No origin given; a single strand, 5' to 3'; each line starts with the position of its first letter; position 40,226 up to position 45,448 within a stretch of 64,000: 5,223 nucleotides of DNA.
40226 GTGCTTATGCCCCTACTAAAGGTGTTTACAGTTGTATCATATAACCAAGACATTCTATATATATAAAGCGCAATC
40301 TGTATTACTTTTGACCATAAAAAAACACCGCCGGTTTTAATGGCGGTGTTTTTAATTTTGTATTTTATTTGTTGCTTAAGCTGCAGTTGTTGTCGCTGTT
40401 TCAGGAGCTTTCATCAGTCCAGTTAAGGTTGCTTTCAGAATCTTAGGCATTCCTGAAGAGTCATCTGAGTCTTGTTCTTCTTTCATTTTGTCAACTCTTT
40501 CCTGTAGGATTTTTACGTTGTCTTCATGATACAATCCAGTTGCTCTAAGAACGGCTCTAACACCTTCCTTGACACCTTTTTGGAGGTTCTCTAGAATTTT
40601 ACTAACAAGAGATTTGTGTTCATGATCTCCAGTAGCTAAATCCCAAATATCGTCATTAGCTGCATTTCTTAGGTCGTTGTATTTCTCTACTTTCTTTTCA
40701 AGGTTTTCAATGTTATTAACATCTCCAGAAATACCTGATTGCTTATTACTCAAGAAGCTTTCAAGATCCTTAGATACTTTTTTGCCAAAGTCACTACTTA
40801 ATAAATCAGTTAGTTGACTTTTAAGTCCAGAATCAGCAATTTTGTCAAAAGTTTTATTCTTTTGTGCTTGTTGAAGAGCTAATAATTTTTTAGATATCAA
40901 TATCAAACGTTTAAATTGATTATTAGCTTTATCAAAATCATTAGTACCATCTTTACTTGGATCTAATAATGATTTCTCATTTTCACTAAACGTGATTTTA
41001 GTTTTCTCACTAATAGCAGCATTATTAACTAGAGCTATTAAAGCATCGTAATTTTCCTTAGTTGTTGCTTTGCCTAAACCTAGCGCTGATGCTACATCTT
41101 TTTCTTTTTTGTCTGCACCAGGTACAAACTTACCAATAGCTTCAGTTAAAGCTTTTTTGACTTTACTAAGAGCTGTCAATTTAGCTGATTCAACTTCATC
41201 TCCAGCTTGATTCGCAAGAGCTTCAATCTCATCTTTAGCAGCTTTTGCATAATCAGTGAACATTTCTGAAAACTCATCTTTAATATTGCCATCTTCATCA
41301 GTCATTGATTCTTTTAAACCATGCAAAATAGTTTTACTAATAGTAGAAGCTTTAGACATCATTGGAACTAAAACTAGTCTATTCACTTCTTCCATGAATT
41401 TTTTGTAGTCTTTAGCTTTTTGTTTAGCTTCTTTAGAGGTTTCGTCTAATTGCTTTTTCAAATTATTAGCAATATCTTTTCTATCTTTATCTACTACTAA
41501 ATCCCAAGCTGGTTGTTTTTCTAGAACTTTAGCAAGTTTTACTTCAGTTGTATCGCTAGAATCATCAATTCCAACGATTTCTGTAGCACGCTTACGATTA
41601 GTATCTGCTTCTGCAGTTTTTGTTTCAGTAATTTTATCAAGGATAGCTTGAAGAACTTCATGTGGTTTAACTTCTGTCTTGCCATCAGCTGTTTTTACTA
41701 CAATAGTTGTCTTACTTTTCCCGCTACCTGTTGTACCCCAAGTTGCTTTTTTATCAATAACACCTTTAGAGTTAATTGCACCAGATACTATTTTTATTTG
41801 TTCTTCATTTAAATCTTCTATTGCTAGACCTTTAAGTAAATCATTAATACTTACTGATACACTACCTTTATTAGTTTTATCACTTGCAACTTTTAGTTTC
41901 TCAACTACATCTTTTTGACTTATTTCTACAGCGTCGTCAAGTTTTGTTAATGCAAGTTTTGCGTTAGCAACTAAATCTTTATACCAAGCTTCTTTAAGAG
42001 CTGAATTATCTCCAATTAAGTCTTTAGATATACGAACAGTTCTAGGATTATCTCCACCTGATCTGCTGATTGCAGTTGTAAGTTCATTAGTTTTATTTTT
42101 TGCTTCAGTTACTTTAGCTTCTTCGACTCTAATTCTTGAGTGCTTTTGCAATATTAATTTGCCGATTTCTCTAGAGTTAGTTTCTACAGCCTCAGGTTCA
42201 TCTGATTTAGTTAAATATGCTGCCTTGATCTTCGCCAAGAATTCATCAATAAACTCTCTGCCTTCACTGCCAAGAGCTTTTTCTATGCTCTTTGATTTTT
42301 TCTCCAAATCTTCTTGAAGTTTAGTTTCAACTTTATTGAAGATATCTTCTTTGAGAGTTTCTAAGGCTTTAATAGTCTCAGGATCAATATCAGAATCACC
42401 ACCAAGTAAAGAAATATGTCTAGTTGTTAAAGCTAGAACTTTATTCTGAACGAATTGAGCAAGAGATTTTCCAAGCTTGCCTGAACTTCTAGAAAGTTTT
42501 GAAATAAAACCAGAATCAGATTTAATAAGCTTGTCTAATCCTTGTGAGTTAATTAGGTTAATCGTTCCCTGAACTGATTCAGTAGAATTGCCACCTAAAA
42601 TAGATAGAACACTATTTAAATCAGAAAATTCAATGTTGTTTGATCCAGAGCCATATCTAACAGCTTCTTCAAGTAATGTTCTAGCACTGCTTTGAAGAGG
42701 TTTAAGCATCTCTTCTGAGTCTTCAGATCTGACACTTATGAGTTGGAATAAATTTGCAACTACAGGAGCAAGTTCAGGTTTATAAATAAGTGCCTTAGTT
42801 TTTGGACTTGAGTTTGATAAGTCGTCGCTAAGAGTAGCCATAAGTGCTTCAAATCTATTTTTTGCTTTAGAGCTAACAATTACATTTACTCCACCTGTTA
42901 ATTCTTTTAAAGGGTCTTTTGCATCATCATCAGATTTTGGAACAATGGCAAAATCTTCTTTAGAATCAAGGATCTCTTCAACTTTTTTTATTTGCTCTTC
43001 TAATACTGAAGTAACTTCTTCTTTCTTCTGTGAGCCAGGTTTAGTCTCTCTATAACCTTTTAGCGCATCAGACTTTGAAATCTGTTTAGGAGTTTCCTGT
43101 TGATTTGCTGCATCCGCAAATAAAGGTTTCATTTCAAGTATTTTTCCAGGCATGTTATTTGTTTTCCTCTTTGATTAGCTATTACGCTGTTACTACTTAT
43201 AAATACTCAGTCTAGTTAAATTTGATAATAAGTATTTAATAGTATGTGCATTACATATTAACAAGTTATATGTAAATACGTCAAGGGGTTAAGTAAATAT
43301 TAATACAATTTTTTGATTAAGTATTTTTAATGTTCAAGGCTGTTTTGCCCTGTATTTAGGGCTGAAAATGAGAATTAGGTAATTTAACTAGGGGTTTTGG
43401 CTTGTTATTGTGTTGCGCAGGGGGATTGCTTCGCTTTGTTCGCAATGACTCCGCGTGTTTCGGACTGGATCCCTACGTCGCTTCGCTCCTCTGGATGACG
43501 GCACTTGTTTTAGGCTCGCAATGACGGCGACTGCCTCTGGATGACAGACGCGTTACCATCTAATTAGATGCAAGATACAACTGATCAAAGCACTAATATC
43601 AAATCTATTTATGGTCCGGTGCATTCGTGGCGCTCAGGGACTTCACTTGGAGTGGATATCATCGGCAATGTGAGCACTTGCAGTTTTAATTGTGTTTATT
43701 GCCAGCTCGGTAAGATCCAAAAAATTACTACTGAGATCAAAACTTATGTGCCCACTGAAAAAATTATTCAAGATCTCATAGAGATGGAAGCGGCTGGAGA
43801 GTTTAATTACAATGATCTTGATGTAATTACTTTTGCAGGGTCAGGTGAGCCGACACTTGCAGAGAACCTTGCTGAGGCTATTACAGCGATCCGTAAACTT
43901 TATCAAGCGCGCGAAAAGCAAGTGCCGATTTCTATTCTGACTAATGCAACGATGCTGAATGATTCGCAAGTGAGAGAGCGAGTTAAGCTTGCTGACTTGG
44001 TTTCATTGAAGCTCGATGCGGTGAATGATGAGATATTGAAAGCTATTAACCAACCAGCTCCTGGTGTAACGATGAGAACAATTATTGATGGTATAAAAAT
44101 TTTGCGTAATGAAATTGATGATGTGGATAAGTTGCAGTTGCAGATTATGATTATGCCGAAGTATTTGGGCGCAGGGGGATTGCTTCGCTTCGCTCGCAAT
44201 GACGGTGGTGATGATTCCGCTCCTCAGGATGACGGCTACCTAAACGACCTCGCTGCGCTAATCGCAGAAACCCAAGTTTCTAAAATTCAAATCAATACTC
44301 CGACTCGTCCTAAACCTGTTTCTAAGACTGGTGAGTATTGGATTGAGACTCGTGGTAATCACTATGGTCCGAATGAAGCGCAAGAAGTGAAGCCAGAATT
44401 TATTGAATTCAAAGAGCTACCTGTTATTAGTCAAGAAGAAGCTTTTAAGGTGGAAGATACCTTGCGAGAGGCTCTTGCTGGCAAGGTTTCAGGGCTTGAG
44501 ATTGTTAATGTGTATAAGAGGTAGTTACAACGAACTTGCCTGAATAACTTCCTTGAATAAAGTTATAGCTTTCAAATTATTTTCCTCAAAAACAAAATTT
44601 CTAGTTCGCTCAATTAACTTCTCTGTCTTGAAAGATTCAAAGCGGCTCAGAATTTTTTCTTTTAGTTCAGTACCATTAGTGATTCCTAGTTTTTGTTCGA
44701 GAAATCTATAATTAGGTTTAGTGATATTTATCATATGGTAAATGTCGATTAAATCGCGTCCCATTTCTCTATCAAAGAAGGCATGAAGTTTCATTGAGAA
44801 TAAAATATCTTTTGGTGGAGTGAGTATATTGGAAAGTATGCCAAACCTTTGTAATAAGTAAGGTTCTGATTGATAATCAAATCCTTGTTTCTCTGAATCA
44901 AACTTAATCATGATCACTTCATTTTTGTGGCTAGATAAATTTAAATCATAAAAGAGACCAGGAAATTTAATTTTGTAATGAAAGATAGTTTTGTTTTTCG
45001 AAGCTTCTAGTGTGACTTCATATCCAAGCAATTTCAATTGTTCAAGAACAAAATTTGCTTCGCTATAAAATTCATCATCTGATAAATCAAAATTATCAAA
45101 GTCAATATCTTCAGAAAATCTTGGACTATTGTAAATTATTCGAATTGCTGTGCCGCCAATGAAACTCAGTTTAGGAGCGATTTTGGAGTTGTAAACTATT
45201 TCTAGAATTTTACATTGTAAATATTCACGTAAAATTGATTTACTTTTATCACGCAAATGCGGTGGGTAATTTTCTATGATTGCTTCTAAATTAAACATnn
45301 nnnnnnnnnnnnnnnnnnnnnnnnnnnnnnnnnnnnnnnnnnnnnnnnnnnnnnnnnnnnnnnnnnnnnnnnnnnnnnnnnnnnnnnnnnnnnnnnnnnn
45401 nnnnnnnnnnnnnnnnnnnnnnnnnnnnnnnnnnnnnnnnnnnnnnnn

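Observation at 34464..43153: Three consecutive ~850-925-aa orphan hydrophilic proteins with small acidic partner ORFs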

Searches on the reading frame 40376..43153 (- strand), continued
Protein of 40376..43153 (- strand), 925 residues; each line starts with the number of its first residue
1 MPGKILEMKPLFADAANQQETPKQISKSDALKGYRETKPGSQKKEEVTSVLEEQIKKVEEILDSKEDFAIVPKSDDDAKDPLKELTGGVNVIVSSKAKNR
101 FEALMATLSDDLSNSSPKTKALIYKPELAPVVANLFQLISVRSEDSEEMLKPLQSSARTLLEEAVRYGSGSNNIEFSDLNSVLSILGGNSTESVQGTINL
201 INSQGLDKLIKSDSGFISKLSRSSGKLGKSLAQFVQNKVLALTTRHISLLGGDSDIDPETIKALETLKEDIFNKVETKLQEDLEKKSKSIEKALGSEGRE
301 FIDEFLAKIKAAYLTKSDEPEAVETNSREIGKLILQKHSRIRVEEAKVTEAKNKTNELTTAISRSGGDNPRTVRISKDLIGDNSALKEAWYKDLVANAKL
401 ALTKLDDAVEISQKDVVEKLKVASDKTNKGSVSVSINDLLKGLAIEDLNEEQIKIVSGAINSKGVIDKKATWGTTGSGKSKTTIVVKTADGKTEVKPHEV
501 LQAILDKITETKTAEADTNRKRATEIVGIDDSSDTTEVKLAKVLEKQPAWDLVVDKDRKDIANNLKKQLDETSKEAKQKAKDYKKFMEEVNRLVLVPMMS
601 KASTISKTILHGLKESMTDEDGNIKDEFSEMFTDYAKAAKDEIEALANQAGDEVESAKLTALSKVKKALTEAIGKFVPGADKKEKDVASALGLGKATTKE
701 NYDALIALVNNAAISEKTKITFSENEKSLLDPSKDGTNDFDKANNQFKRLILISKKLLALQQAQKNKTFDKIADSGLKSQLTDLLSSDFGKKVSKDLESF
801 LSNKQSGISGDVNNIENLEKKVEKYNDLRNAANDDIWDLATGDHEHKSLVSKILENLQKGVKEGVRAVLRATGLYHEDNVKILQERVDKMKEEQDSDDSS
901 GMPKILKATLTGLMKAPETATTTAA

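Call 113: search_protein_families(library=pfam, alignment_id=A6, max_evalue=1)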
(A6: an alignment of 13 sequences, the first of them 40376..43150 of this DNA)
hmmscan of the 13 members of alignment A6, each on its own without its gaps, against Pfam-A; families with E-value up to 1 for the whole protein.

A. member 1, window:40376-43150:- (924 aa): 3 families
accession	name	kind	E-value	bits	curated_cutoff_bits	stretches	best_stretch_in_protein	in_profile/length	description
PF20340.3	DUF6635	-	0.072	12.6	27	1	783-832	81-130/272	Family of unknown function (DUF6635)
PF21504.2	FLIC_barrel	-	0.19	12.1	27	1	473-494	5-27/44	Flagellin, barrel domain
PF11080.13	GhoS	-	0.37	11.2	21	0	611-648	34-71/94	Endoribonuclease GhoS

B. families by the number of members that match (of 13 scanned): 23 families
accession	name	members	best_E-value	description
PF20340.3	DUF6635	2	0.041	Family of unknown function (DUF6635)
PF11080.13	GhoS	2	0.086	Endoribonuclease GhoS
PF19458.4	DUF5995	1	0.0045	Family of unknown function (DUF5995)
PF05597.16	Phasin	1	0.019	Poly(hydroxyalcanoate) granule associated protein (phasin)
PF12290.13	DUF3802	1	0.019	Protein of unknown function (DUF3802)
PF14838.11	INTS5_C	1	0.03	Integrator complex subunit 5 C-terminus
PF04938.17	SIP1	1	0.033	Survival motor neuron (SMN) interacting protein 1 (SIP1)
PF10279.14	Latarcin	1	0.036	Latarcin precursor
PF04045.19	P34-Arc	1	0.04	Arp2/3 complex, 34 kD subunit p34-Arc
PF03461.20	TRCF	1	0.04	TRCF domain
PF24627.1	PUMA_CC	1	0.056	PUMA coiled-coil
PF00148.24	Oxidored_nitro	1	0.06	Nitrogenase component 1 type Oxidoreductase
PF14581.11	SseB_C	1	0.11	SseB protein C-terminal domain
PF22225.1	RavZ_C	1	0.14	RavZ C-terminal PI3P-binding domain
PF10824.14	T7SS_ESX_EspC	1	0.17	Excreted virulence factor EspC, type VII ESX diderm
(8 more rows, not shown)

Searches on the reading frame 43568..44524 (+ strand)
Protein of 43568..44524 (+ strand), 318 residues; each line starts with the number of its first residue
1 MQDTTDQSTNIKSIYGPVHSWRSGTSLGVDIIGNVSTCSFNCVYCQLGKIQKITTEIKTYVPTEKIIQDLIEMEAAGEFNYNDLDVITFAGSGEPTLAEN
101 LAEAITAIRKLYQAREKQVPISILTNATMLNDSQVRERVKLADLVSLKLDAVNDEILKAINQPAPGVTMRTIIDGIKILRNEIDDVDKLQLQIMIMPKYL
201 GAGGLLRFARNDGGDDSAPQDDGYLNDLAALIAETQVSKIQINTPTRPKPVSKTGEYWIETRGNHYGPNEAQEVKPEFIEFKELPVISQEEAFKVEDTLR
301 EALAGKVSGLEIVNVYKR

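Call 7: search_protein_families(library=pfam, proteins=[window:43568-44524:+], max_evalue=0.001)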
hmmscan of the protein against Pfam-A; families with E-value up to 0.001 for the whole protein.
window:43568-44524:+ (318 aa): 1 family
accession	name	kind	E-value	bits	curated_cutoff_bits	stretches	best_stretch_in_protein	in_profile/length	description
PF04055.27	Radical_SAM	-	9.6e-16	58.8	29.5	1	37-198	6-153/166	Radical SAM superfamily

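Call 110: search_protein_families(library=ncbifam, proteins=[window:43568-44524:+], max_evalue=0.01)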
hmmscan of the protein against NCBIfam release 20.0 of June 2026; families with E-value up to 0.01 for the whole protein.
window:43568-44524:+ (318 aa): 28 families (the best 25 are shown)
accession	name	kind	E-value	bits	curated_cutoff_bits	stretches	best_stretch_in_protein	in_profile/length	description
NF038283.1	viperin_w_prok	equivalog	8.2e-12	44.9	180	1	36-160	10-125/281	viperin family antiviral radical SAM protein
TIGR04317.1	W_rSAM_matur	equivalog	4.3e-10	39.2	380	1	36-195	12-156/349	tungsten cofactor oxidoreductase radical SAM maturase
TIGR02666.1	moaA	equivalog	1.5e-07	30.7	284.05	1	37-178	19-149/336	GTP 3',8-cyclase MoaA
TIGR04100.1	rSAM_pair_X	hypoth_equivalog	3.9e-07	29.8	262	1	36-164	16-141/197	TIGR04100 family radical SAM protein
NF041707.1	rSAM_YhhB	equivalog_domain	5.4e-07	28.8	445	1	35-182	9-155/369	cyclophane-forming radical SAM/SPASM peptide maturase YhhB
TIGR04038.1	tatD_link_rSAM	subfamily_domain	1.3e-06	28.4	129.7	1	36-186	16-160/192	TatD family nuclease-associated radical SAM protein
NF001199.0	PRK00164.2-1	equivalog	2e-06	27.2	231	1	36-178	20-144/308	GTP 3',8-cyclase MoaA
NF047865.1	rSAM_PapB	equivalog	4.9e-06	26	340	1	36-135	11-105/330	PapB family radical SAM/SPASM ranthipeptide maturase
NF033640.1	N_Twi_rSAM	subfamily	5.1e-06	25.8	170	1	37-156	120-242/398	twitch domain-containing radical SAM protein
TIGR02668.1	moaA_archaeal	equivalog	5.4e-06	25.6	325.25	1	36-177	18-141/303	GTP 3',8-cyclase MoaA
TIGR03942.1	sulfatase_rSAM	equivalog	5.2e-05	22.5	349.45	1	36-154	9-123/363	anaerobic sulfatase maturase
NF010321.0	PRK13758.1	equivalog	5.6e-05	22.4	441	1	27-158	4-131/370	anaerobic sulfatase-maturase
TIGR02495.1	NrdG2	equivalog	8.9e-05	21.9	131.15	1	36-180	24-151/193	anaerobic ribonucleoside-triphosphate reductase activating protein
NF004567.0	PRK05904.1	equivalog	8.9e-05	21.8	355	1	36-163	14-135/353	coproporphyrinogen III oxidase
TIGR02493.1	PFLA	equivalog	0.00013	21.4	231.75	1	18-162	2-139/235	pyruvate formate-lyase-activating protein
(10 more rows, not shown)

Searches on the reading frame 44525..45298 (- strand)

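Call 7: search_protein_families(library=pfam, proteins=[window:44525-45298:-], max_evalue=0.001)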
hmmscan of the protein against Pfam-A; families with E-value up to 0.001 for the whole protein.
window:44525-45298:- (257 aa): 1 family
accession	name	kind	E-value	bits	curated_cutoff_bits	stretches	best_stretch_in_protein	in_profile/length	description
PF08843.17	AbiEii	-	6.5e-18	66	22.5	1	36-229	7-212/238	Nucleotidyl transferase AbiEii toxin, Type IV TA system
